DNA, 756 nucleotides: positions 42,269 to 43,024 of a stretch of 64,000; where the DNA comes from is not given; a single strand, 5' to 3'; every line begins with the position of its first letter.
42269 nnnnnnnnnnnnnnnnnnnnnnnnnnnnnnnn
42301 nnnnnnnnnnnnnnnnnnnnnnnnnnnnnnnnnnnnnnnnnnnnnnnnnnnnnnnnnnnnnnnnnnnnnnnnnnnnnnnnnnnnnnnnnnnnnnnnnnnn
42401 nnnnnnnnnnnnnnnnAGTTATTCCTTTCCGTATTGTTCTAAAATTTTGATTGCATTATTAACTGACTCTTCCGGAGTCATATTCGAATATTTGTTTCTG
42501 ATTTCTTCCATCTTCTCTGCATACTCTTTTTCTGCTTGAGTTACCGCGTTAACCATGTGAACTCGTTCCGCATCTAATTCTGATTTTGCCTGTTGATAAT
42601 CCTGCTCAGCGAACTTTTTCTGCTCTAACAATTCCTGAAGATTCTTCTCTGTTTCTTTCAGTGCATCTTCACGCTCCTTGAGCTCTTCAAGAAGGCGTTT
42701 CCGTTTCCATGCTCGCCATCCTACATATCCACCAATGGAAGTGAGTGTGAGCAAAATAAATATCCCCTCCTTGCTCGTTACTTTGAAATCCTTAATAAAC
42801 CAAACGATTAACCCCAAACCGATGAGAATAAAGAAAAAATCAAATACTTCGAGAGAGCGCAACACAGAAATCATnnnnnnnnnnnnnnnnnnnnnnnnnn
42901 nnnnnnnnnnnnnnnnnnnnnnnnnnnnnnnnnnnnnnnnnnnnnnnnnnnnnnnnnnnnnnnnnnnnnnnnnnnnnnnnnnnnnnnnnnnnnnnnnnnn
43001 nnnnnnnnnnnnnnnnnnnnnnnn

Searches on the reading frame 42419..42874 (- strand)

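Call 11: search_protein_families(library=pfam, proteins=[window:42419-42874:-], max_evalue=0.01)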
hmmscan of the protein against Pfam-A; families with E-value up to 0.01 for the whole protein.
window:42419-42874:- (151 aa): 2 families
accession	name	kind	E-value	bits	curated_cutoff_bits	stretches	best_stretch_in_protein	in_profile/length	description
PF23432.1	DUF7118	-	0.003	17.2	27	1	60-133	62-136/357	Domain of unknown function (DUF7118)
PF12098.13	DUF3574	-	0.007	16.7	25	0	91-141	45-95/103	Protein of unknown function (DUF3574)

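Call 46: search_protein_families(library=phrogs, proteins=[window:42419-42874:-], max_evalue=0.01)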
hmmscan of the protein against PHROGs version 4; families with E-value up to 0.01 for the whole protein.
window:42419-42874:- (151 aa): 4 families
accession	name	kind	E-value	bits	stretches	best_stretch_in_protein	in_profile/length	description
phrog_6440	-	unknown function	0.00027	22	1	56-141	27-111/186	-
phrog_214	-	lysis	0.00032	21.6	1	38-131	13-91/176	Rz-like spanin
phrog_6452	-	unknown function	0.0026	18.2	1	58-128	130-200/236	-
phrog_3999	-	unknown function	0.0034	18.5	1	35-125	11-100/107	-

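Call 89: search_protein_families(library=padloc, proteins=[window:42419-42874:-], max_evalue=0.01)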
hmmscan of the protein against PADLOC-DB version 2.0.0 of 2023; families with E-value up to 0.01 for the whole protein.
window:42419-42874:- (151 aa): 6 families
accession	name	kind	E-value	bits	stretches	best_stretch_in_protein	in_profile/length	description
PDLC03812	RTasRmuC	-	9e-05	19.2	1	39-147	9-118/439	DRT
PDLC03841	LeoBC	-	0.00015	19.1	1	16-147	460-582/601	-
PDLC03961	ShosA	-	0.0002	18.7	1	35-128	9-99/303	-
PDLC00518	JetC1|JetC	-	0.0051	12.7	1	58-133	378-758/1112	DUF3584 domain; MukB-like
PDLC03862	LmuB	-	0.0074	12.7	1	61-145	372-456/643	-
PDLC03863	LmuB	-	0.01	12.6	0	59-123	237-300/610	-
